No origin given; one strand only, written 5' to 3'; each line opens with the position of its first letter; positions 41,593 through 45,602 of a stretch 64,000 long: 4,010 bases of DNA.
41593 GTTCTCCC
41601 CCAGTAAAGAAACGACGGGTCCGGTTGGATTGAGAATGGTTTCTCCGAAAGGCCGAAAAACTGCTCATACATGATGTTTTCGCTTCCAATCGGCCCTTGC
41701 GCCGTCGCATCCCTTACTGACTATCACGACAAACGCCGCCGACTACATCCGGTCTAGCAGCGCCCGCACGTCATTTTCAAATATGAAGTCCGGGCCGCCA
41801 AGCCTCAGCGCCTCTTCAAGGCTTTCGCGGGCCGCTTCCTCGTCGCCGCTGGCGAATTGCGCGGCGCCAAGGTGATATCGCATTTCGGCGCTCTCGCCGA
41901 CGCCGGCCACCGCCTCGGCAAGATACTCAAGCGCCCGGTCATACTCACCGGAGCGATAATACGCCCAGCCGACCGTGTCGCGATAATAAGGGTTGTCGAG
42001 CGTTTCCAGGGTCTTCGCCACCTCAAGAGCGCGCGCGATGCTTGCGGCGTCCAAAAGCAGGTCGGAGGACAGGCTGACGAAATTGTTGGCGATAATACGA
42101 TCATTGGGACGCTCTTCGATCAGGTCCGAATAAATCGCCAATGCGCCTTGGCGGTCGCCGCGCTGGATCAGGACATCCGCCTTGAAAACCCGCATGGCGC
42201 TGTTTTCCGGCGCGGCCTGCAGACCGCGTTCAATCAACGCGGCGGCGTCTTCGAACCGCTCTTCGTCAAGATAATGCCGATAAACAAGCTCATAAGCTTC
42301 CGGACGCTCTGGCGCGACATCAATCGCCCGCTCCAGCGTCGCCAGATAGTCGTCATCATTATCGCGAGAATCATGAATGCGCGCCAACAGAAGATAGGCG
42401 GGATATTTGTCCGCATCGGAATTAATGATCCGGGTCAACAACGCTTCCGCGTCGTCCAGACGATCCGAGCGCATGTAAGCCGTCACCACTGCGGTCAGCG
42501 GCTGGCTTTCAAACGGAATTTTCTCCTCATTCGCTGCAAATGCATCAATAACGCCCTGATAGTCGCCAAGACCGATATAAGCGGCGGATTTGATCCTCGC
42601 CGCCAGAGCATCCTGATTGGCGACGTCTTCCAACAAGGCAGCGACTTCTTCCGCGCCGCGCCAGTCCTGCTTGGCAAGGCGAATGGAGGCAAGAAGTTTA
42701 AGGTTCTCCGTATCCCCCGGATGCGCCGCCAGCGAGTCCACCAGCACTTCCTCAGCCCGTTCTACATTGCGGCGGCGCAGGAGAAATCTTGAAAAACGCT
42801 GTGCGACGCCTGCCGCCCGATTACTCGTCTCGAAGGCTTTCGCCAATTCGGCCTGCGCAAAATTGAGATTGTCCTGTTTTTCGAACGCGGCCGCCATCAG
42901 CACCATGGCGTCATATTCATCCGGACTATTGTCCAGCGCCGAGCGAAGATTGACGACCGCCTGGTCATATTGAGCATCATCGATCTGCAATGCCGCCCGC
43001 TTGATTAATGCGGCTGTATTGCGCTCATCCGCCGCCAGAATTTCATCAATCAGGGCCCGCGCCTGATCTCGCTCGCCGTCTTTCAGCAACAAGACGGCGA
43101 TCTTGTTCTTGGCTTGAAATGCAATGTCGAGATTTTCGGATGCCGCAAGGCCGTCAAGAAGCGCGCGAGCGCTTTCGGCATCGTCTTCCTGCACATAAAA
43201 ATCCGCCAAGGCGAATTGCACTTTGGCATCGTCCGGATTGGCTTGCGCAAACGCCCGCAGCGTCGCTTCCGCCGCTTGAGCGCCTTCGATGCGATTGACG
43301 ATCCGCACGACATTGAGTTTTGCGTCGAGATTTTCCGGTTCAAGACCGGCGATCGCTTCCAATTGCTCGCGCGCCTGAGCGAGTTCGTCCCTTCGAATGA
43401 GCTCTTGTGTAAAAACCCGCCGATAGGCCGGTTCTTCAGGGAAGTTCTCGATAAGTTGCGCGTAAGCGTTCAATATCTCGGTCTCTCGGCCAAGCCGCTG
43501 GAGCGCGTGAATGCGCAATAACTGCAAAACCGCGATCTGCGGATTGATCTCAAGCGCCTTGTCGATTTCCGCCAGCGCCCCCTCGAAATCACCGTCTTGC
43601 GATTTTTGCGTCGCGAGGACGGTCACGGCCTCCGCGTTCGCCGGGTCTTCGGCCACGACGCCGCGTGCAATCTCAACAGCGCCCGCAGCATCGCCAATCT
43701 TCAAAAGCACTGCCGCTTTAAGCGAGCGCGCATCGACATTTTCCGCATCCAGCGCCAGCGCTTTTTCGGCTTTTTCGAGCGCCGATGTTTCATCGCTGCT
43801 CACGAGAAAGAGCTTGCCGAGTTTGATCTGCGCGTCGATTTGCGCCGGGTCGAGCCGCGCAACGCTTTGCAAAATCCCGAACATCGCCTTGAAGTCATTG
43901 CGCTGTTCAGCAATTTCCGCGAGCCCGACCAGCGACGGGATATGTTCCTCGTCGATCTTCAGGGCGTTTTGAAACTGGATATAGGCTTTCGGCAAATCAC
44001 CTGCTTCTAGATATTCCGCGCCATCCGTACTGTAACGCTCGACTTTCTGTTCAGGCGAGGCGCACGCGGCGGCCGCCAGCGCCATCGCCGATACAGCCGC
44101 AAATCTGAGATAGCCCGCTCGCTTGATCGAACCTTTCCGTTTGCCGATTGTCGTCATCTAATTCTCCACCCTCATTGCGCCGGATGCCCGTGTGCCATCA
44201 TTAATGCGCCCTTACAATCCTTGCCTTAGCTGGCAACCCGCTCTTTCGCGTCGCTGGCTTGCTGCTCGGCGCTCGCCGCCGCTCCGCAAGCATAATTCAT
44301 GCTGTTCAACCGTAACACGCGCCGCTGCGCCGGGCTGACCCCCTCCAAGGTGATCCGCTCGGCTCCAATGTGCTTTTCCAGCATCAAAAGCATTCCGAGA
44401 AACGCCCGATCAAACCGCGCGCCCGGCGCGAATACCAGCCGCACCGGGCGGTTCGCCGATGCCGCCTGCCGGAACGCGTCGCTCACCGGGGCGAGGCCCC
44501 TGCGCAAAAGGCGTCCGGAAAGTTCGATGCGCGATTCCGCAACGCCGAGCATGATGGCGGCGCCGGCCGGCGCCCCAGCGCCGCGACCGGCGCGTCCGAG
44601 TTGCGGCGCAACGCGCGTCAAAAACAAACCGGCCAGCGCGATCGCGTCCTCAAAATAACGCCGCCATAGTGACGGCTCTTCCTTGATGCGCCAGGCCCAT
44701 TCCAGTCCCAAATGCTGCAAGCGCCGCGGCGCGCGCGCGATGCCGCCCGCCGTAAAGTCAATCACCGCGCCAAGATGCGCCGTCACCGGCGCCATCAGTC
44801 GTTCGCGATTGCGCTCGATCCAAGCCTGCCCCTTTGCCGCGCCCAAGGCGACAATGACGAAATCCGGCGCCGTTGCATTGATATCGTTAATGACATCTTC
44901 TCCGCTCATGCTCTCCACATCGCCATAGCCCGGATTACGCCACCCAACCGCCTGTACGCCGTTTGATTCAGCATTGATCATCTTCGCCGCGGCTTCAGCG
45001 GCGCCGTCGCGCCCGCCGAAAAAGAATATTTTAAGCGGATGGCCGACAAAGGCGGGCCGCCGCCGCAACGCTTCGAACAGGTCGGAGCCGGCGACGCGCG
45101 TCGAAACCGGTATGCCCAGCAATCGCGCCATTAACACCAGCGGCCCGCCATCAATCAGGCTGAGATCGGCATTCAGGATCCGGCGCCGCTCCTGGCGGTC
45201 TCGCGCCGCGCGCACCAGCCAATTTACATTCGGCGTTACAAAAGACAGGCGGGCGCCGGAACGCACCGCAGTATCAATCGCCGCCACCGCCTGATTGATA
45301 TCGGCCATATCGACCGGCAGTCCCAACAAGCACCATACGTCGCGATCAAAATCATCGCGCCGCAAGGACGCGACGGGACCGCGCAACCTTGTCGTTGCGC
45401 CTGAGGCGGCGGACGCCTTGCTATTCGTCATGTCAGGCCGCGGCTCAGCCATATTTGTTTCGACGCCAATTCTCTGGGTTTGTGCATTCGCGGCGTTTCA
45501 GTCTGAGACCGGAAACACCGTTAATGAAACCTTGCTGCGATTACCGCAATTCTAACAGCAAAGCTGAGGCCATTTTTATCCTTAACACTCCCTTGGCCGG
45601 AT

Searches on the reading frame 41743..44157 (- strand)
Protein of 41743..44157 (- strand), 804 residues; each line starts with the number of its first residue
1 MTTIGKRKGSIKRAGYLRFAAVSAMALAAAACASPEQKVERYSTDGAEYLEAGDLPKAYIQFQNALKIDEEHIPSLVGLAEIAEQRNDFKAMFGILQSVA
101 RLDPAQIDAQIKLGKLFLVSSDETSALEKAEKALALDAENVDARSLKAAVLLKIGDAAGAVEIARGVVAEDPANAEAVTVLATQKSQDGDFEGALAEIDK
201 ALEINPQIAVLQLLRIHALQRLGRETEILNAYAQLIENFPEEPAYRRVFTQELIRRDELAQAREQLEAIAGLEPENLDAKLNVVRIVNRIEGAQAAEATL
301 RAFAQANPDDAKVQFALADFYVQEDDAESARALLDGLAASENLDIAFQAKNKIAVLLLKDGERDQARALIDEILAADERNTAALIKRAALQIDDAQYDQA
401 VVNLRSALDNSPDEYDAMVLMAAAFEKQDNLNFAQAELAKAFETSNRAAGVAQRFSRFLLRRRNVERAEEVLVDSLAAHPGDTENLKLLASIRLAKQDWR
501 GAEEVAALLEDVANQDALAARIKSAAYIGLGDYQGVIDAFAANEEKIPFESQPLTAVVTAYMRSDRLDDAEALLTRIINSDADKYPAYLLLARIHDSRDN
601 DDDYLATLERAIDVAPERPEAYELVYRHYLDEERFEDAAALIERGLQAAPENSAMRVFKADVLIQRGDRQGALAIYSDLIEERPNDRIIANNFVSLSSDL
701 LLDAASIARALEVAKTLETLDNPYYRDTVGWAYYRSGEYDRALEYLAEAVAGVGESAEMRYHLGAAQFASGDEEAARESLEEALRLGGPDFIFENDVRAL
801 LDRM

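Call 4: search_protein_families(library=pfam, proteins=[window:41743-44157:-], max_evalue=0.01)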
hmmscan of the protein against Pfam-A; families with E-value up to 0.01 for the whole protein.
window:41743-44157:- (804 aa): 27 families (the best 25 are shown)
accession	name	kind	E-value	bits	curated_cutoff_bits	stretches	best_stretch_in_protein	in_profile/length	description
PF14559.12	TPR_19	-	3.8e-45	152.5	25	6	630-687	2-59/68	Tetratricopeptide repeat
PF13428.12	TPR_14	-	1.1e-30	103.4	23.5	0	729-765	7-43/44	Tetratricopeptide repeat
PF13432.12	TPR_16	-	5.1e-25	88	32.7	3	730-788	4-62/65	Tetratricopeptide repeat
PF23914.1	TPR_CcmH_CycH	-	4e-19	69.4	42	3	111-205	54-151/158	Cytochrome c-type biogenesis protein H TPR domain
PF07719.23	TPR_2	-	5e-15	54.7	27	1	728-750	6-28/34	Tetratricopeptide repeat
PF13414.12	TPR_11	-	1.5e-12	47.4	26.8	0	732-771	3-42/42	TPR repeat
PF12895.13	ANAPC3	-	6.1e-12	46.1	27.2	1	728-782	28-81/82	Anaphase-promoting complex, cyclosome, subunit 3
PF13431.12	TPR_17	-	1.7e-10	40.8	24.4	0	131-161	3-33/34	Tetratricopeptide repeat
PF22860.2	DUF7017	-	4.4e-10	40.2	27.5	1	282-399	6-123/141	Domain of unknown function (DUF7017)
PF13174.12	TPR_6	-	2.4e-09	37.6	26.3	0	730-749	7-26/33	Tetratricopeptide repeat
PF25062.1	ARM_TT21_N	-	3.7e-08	33.8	40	0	353-439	106-192/222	Tetratricopeptide repeat protein 21 N-terminal ARM repeat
PF00515.34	TPR_1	-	8.4e-08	32.2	27.8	0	730-750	8-28/34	Tetratricopeptide repeat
PF13181.12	TPR_8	-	1.1e-07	31.9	25.7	0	757-786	1-30/34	Tetratricopeptide repeat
PF25060.1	ARM_TT21_2nd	-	1.4e-07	31.7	27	0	163-215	210-262/270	Tetratricopeptide repeat protein 21 second ARM domain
PF25058.1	ARM_TT21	-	3.5e-07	30.8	27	0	284-360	67-141/155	Tetratricopeptide repeat protein 21 ARM repeat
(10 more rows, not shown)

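Call 6: search_protein_families(library=ncbifam, proteins=[window:41743-44157:-], max_evalue=0.001)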
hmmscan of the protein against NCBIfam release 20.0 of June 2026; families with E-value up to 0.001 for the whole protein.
window:41743-44157:- (804 aa): 25 families
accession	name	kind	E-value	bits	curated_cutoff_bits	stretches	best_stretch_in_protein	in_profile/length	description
TIGR02917.1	PEP_TPR_lipo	equivalog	1.4e-62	211.8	312.2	4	630-784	747-898/899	XrtA/PEP-CTERM system TPR-repeat protein PrsT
NF040959.1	MamA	equivalog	1.6e-35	122.4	200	4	90-207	54-171/204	magnetosome protein MamA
TIGR02521.1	type_IV_pilW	equivalog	1.1e-32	113.5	154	2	175-336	31-194/234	type IV pilus biogenesis/stability protein PilW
NF052415.1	T3SS_chap_SctY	equivalog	4.3e-21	75.4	70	2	140-236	5-104/106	type III secretion apparatus assembly chaperone SctY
NF008757.0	PRK11788.1-5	equivalog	4.9e-21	75.3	363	3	27-269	95-340/388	lipopolysaccharide assembly protein LapB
NF033920.0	C39_PA2778_fam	equivalog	1e-16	61.1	150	0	290-375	169-252/255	PA2778 family cysteine peptidase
NF047371.1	FlcA_CTERM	equivalog_domain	5.3e-12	45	300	1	728-785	478-535/646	periplasmic flagellar collar protein FlcA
NF052400.1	M48_BAM_BepA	equivalog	1.2e-10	40.8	570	1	233-343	331-442/483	beta-barrel assembly-enhancing protease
TIGR00540.1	TPR_hemY_coli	hypoth_equivalog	1.9e-10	40.1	142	1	397-677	99-383/385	heme biosynthesis-associated TPR protein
NF008520.0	PRK11447.1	equivalog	4.5e-10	38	858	1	45-387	357-715/1157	cellulose synthase complex outer membrane protein BcsC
NF011726.0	PRK15179.1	equivalog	5.7e-09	34.8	733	1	155-269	100-214/694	Vi polysaccharide biosynthesis protein TviE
NF008756.0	PRK11788.1-4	equivalog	1.5e-08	34.1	474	0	354-490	187-323/389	lipopolysaccharide assembly protein LapB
NF033758.1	gliding_GltE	equivalog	4.2e-07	29.3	225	1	101-221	216-336/411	adventurous gliding motility TPR repeat lipoprotein GltE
TIGR00990.1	3a0801s09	subfamily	5.1e-07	28.7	757.25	0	177-315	333-471/615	mitochondrial import receptor subunit TOM70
TIGR02795.1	tol_pal_ybgF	equivalog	1e-06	29.4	90.1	0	295-375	20-104/119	tol-pal system protein YbgF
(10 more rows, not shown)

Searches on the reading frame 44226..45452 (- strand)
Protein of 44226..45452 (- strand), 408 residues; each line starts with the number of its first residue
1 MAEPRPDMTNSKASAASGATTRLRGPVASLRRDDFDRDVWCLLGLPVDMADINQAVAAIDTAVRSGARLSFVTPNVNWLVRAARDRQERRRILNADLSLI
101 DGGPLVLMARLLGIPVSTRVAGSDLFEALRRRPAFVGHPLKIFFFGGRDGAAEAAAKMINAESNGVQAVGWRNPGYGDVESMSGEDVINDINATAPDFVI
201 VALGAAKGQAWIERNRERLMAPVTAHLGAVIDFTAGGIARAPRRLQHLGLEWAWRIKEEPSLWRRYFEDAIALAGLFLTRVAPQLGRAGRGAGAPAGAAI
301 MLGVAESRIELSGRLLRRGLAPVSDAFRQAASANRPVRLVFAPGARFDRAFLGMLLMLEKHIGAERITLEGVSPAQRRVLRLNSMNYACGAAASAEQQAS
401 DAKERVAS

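Call 4: search_protein_families(library=pfam, proteins=[window:44226-45452:-], max_evalue=0.01)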
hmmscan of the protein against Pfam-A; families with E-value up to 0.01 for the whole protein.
window:44226-45452:- (408 aa): 2 families
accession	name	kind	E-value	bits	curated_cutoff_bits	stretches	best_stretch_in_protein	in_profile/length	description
PF03808.19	Glyco_tran_WecG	-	5.1e-44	150.5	27.4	1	95-266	1-168/168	Glycosyl transferase WecG/TagA/CpsF family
PF13466.11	STAS_2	-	3.1e-10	40.5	29.2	1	309-383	1-77/80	STAS domain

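Call 6: search_protein_families(library=ncbifam, proteins=[window:44226-45452:-], max_evalue=0.001)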
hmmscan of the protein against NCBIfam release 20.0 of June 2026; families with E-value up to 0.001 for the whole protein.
window:44226-45452:- (408 aa): 4 families
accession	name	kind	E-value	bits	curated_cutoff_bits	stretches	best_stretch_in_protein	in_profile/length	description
NF041872.1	EPS_EpsA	equivalog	1.1e-31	110.1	500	1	45-278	23-255/265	exopolysaccharide biosynthesis glycosyltransferase EpsA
TIGR00696.1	wecG_tagA_cpsF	superfamily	3.6e-26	92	69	1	94-267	5-173/178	WecB/TagA/CpsF family glycosyltransferase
NF041710.1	UDPacetylman_taseTarA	equivalog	1.2e-19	70.8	350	1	47-256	19-220/247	N-acetylglucosaminyldiphosphoundecaprenol N-acetyl-beta-D-mannosaminyltransferase TarA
NF002980.1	PRK03692.1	equivalog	3.5e-18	65.9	323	1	70-267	34-226/240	lipopolysaccharide N-acetylmannosaminouronosyltransferase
